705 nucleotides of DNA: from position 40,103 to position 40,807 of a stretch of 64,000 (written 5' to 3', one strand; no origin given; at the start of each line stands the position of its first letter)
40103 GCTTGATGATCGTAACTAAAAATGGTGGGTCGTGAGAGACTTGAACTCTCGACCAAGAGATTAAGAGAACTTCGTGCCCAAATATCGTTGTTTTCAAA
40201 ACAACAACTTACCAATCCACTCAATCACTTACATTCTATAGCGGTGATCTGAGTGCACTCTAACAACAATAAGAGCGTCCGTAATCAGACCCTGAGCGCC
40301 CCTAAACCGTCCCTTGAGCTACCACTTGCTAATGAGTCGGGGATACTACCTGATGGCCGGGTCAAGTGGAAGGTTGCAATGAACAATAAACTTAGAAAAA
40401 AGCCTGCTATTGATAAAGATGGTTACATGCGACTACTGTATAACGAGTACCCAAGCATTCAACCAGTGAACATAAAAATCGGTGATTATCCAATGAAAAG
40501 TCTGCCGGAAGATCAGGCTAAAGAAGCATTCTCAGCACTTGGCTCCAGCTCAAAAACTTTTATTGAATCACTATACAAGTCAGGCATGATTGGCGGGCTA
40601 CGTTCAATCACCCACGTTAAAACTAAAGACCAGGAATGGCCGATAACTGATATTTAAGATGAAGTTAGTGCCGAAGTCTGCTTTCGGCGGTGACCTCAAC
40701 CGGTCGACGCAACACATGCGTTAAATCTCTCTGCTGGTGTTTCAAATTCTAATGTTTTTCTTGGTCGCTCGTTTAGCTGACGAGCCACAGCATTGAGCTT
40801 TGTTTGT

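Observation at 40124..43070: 2.8 kb islet bounded by 46-bp direct repeats of the tRNA-Lys 3' half, with integrase-type att sites but no integrase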

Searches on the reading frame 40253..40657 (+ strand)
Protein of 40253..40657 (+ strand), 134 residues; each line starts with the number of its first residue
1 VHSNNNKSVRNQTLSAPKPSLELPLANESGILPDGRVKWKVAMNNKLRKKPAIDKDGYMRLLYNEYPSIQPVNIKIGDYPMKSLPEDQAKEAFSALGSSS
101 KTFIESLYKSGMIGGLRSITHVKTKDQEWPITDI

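Call 7: search_protein_families(library=pfam, proteins=[window:40253-40657:+], max_evalue=0.1)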
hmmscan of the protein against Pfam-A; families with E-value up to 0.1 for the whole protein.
window:40253-40657:+ (134 aa): 0 families

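Call 18: find_homologous_proteins(query=window:40253-40657:+, max_evalue=0.01)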
Query window:40253-40657:+ (134 aa): 3 proteins with E <= 0.01 among 7 candidates.
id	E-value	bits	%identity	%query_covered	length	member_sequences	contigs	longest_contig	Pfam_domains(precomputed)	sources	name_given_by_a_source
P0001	8.7e-55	202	80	87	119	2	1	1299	-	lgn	-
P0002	2.2e-53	198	100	69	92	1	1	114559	-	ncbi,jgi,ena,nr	ncbi:MAG: hypothetical protein OEY06_04620 [Gammaproteobacteria bacterium]|nr:hypothetical protein [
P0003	1.2e-37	147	57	95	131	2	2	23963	-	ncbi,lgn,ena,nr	ncbi:MAG: hypothetical protein KAS57_06605 [Gammaproteobacteria bacterium]|nr:hypothetical protein [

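Call 20: find_encoding_contigs(protein=P0003, flank=10000, max_places=6)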
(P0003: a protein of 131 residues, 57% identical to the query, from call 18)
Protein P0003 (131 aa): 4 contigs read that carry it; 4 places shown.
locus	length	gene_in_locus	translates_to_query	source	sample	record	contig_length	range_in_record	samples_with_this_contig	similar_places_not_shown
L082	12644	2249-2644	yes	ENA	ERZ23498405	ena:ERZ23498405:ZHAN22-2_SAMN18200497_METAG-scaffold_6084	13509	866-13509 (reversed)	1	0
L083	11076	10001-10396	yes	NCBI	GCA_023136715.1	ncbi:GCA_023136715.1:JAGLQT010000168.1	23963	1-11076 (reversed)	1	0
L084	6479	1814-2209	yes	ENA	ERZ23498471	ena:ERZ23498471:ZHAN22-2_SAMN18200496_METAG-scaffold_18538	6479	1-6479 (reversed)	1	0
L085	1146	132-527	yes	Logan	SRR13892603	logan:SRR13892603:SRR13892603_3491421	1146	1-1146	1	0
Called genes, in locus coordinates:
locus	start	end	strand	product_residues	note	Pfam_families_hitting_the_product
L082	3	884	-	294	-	?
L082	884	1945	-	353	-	PF01073:3Beta_HSD, PF01370:Epimerase, PF02719:Polysacc_synt_2, PF04321:RmlD_sub_bind, PF16363:GDP_Man_Dehyd, PF07993:NAD_binding_4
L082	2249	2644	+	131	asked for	-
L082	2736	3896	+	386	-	PF13384:HTH_23 (faint), PF13936:HTH_38, PF13565:HTH_32 (weak), PF00665:rve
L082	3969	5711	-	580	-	PF14312:FG-GAP_2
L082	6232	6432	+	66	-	-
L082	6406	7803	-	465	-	PF00749:tRNA-synt_1c, PF19269:Anticodon_2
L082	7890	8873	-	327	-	PF01370:Epimerase, PF02719:Polysacc_synt_2 (faint), PF04321:RmlD_sub_bind, PF16363:GDP_Man_Dehyd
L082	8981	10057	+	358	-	PF08331:QueG_DUF1730, PF13484:Fer4_16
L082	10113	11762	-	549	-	PF00342:PGI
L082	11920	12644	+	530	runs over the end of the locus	?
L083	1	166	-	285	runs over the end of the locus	PF05045:RgpF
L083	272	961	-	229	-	-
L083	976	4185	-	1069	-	PF00534:Glycos_transf_1, PF13692:Glyco_trans_1_4, PF13506:Glyco_transf_21 (weak), PF13641:Glyco_tranf_2_3, PF00535:Glycos_transf_2, PF10111:Glyco_tranf_2_2 (weak)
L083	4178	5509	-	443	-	PF00005:ABC_tran, PF14524:Wzt_C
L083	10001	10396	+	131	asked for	-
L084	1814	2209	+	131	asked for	-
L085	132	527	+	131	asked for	-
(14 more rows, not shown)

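Call 21: find_encoding_contigs(protein=P0001, flank=10000, max_places=6)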
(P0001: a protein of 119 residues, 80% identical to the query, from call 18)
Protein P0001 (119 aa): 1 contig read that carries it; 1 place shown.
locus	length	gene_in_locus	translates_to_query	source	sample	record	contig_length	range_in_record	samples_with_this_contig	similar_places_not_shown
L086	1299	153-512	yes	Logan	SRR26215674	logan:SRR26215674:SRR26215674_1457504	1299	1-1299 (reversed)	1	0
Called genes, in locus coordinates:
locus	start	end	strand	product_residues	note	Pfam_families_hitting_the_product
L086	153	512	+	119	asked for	-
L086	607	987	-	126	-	-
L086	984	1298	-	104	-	?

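Call 34: find_related_loci(query=A3, collection=metagenome_contigs, flank=10000)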
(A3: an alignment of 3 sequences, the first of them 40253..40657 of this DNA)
Query A3 (134 aa) in metagenome_contigs; peptide patterns used: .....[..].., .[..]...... (x = any residue, [..] = any of these).
133 stretches matched a pattern; 3 encode a relative of the query (tblastn E <= 1e-3); 3 distinct loci.
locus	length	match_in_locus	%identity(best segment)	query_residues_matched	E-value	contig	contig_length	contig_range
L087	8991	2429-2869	42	27-61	5e-6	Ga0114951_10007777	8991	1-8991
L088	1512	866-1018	33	9-57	6e-6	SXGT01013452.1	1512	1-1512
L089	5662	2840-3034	48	33-57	2e-5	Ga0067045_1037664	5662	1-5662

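Call 35: find_related_loci(query=A3, collection=viral_contigs, flank=10000)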
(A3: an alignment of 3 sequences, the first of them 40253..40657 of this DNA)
Query A3 (134 aa) in viral_contigs; peptide patterns used: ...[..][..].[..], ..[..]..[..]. (x = any residue, [..] = any of these).
485 stretches matched a pattern, but none encodes a relative of the query by tblastn (E <= 1e-3).

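Call 51: predict_structure(alignment_id=A4)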
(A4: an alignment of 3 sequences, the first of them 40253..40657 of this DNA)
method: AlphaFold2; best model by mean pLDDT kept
length: 134 residues; sequences in the alignment: 3
mean_pLDDT: 37.0   pTM: 0.18
mean pLDDT of the five models: 37.0, 36.8, 33.7, 32.7, 32.2
residues with pLDDT >= 90: 0; 70-90: 0; 50-70: 0; < 50: 134
segments of 3 or more residues with pLDDT < 50: 1-134
pLDDT, mean of each block of 10 residues (from residue 1): 41 38 38 36 35 37 32 34 40 43 44 33 32 31
secondary structure, 60 per line:
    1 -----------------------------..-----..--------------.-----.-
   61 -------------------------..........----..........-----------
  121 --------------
elements in order: H86-95 H100-109
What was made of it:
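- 40253..40657 (+): Conserved 134-aa backbone gene (the 'orphan'). It is basic (pI 9.5) and matches no known family. Its first ~20 codons overlap repeated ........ motifs that start 106 nt from the core. It is a candidate accessory or recombination-directionality factor (inference). The AlphaFold model is uninformative, pLDDT 37 (call 51).
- Tried and rejected: With only 3 sequences the model had pLDDT 37 (call 51), so no fold search was run.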

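Call 52: search_protein_representatives(alignment_id=A4)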
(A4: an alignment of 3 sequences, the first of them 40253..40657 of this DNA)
Query: 3 sequences, 128 profile positions. Proteins with E-value up to 0.001 (for the whole library): 155; up to 1e-10: 10; up to 1e-30: 2. The best 150 are listed.
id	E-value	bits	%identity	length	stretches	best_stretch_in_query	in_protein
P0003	8.1e-68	242.5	-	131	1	1-128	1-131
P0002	2.2e-51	189.4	-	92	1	37-128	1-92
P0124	3.6e-21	91.7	-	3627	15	28-60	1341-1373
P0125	8.1e-13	64.7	-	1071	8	24-53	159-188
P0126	9.6e-12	61.2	-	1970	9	25-53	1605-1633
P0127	1.3e-11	60.8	-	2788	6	24-54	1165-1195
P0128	2.3e-11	60.0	-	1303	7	24-53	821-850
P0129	4.1e-11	59.1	-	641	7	24-56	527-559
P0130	8.1e-11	58.2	-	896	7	25-63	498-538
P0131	1.0e-10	57.9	-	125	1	54-125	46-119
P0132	1.7e-10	57.1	-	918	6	25-53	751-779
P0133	3.4e-10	56.2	-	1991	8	25-54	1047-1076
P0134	3.4e-10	56.2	-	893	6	23-59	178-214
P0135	6.1e-10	55.4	-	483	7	24-53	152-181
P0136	1.1e-09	54.5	-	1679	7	24-59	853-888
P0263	4.9e-04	36.3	-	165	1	66-121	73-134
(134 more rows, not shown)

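Call 53: search_protein_families(library=pfam, proteins=[L086:607-987:-, L086:984-1292:-, L082:3969-5711:-, L082:6232-6432:+, P0003], max_evalue=0.1)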
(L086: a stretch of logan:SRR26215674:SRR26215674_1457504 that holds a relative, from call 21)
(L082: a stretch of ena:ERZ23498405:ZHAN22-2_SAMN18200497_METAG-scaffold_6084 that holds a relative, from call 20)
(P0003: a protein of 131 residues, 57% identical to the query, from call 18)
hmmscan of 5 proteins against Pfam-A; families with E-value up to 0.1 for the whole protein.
L086:607-987:- (126 aa): 1 family
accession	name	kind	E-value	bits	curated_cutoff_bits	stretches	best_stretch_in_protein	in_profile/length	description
PF10679.14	DUF2491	-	0.08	12.5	25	0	53-94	67-108/210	Protein of unknown function (DUF2491)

L086:984-1292:- (102 aa): 0 families

L082:3969-5711:- (580 aa): 3 families
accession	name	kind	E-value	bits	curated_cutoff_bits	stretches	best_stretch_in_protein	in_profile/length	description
PF14312.12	FG-GAP_2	-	3.7e-36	123.5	23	6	188-250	1-49/49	FG-GAP repeat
PF09582.15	AnfO_nitrog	-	0.00079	19.3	30.3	0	159-199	2-42/190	Iron only nitrogenase protein AnfO (AnfO_nitrog)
PF12197.13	lci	-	0.06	13.6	20.3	0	250-258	16-24/44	LCI fold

L082:6232-6432:+ (66 aa): 0 families

P0003 (131 aa): 0 families

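Call 56: find_homologous_proteins(query=A7, max_evalue=0.001)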
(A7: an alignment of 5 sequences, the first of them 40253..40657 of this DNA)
Query A7 (5 sequences) (134 aa, profile of the alignment): 6 proteins with E <= 0.001 among 2198 candidates.
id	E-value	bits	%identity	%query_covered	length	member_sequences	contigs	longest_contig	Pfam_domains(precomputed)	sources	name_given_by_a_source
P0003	9.9e-57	208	57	95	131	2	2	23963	-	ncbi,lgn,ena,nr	ncbi:MAG: hypothetical protein KAS57_06605 [Gammaproteobacteria bacterium]|nr:hypothetical protein [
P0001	3.3e-54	200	80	87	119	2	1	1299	-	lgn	-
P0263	1.1e-43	166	30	35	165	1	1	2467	-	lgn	-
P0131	2.1e-43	165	46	52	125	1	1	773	-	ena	-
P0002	2.1e-41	159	100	69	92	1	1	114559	-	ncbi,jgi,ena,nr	ncbi:MAG: hypothetical protein OEY06_04620 [Gammaproteobacteria bacterium]|nr:hypothetical protein [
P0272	1.0e-35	140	37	93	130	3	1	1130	-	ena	-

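Call 57: find_encoding_contigs(protein=P0263, flank=5000)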
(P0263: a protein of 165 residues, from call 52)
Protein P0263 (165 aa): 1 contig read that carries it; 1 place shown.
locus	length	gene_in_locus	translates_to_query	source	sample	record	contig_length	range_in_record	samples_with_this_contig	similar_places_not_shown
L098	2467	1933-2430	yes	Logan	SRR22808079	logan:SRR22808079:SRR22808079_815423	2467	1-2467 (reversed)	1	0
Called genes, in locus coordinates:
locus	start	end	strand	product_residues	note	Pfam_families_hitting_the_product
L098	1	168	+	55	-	?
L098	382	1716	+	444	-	PF00589:Phage_integrase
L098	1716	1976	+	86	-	-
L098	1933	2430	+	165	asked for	-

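Call 58: find_encoding_contigs(protein=P0272, flank=5000)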
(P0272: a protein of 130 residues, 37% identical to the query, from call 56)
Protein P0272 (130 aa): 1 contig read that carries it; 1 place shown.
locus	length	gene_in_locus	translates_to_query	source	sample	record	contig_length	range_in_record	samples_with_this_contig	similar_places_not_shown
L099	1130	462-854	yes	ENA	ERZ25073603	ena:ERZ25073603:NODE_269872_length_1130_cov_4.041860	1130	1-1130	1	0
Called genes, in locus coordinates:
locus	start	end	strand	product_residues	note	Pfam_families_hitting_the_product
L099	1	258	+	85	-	?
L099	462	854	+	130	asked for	-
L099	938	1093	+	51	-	-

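Call 59: find_encoding_contigs(protein=P0131, flank=5000)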
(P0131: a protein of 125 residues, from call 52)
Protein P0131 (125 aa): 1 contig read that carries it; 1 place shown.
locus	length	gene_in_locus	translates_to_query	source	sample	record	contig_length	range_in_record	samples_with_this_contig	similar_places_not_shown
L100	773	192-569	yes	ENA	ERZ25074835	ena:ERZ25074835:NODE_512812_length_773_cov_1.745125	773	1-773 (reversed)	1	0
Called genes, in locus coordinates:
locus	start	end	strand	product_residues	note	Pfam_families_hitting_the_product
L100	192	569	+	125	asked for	-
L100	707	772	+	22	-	?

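Call 69: search_protein_families(library=ncbifam, proteins=[window:40253-40657:+, L098:382-1716:+, L098:179-580:+, L098:1716-1976:+, L099:1-258:+, L082:3969-5711:-], max_evalue=0.01)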
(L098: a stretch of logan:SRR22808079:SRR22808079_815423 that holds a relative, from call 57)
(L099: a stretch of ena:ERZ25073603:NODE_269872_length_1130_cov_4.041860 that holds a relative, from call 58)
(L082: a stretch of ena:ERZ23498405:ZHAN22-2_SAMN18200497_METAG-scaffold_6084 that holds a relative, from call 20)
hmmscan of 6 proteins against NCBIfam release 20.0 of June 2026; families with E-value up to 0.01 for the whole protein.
window:40253-40657:+ (134 aa): 0 families

L098:382-1716:+ (444 aa): 7 families
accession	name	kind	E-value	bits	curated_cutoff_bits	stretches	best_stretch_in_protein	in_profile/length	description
TIGR02225.1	recomb_XerD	equivalog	8.4e-10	38.4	329.6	1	324-436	171-283/290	site-specific tyrosine recombinase XerD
NF040815.2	recomb_XerA_Arch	equivalog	9.1e-09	35.3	220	1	377-434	204-261/263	site-specific tyrosine recombinase/integron integrase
TIGR02224.1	recomb_XerC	equivalog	9.3e-09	35.1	335.15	1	325-435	176-285/295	tyrosine recombinase XerC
NF001399.0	PRK00283.1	subfamily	4.8e-07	29.3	279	1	369-436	224-292/300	tyrosine recombinase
TIGR02249.1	integrase_gron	subfamily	1.5e-06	27.8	265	1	378-431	251-304/315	integron integrase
NF011946.0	PRK15417.1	equivalog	0.005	16.1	435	1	369-426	257-314/337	integron integrase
NF002331.0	PRK01287.1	subfamily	0.0058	15.6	371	1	386-435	271-320/365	site-specific tyrosine recombinase XerC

L098:179-580:+ (133 aa): 1 family
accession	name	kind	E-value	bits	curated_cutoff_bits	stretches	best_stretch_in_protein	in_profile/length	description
TIGR01764.1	excise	domain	0.0036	17.6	28.8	1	11-52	2-42/49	excisionase family DNA-binding protein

L098:1716-1976:+ (86 aa): 0 families

L099:1-258:+ (85 aa): 8 families
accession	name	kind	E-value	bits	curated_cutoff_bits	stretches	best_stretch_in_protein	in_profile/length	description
TIGR02225.1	recomb_XerD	equivalog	2.8e-12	46.5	329.6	1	13-77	220-284/290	site-specific tyrosine recombinase XerD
TIGR02224.1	recomb_XerC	equivalog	2e-11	43.8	335.15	1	10-75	220-285/295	tyrosine recombinase XerC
TIGR02249.1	integrase_gron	subfamily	3.5e-11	43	265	1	10-72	243-305/315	integron integrase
NF040815.2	recomb_XerA_Arch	equivalog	1.3e-10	41.3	220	1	11-74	198-261/263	site-specific tyrosine recombinase/integron integrase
NF001399.0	PRK00283.1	subfamily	2.1e-10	40.3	279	1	13-77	228-293/300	tyrosine recombinase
NF011946.0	PRK15417.1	equivalog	6.1e-07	28.9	435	1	9-67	257-315/337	integron integrase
NF002331.0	PRK01287.1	subfamily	0.00033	19.7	371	1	17-74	262-319/365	site-specific tyrosine recombinase XerC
NF003462.0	PRK05084.1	equivalog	0.0095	14.7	267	0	27-79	304-356/360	tyrosine recombinase XerS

L082:3969-5711:- (580 aa): 1 family
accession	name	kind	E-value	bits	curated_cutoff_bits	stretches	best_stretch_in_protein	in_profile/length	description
NF002456.0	PRK01636.1-4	equivalog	0.0023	18.2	173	0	228-266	68-106/126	fluoride efflux transporter CrcB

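Call 87: search_dna_similar(query=P0272, collection=phages, mode=protein, max_evalue=0.01, max_rows=10)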
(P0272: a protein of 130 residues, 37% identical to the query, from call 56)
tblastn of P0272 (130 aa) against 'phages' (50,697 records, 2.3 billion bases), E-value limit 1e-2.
No match.

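Call 88: search_dna_similar(query=window:40253-40657:+, collection=plasmids, mode=protein, max_evalue=0.01, max_rows=10)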
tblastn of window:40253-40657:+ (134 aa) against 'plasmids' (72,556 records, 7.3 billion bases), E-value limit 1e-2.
No match.
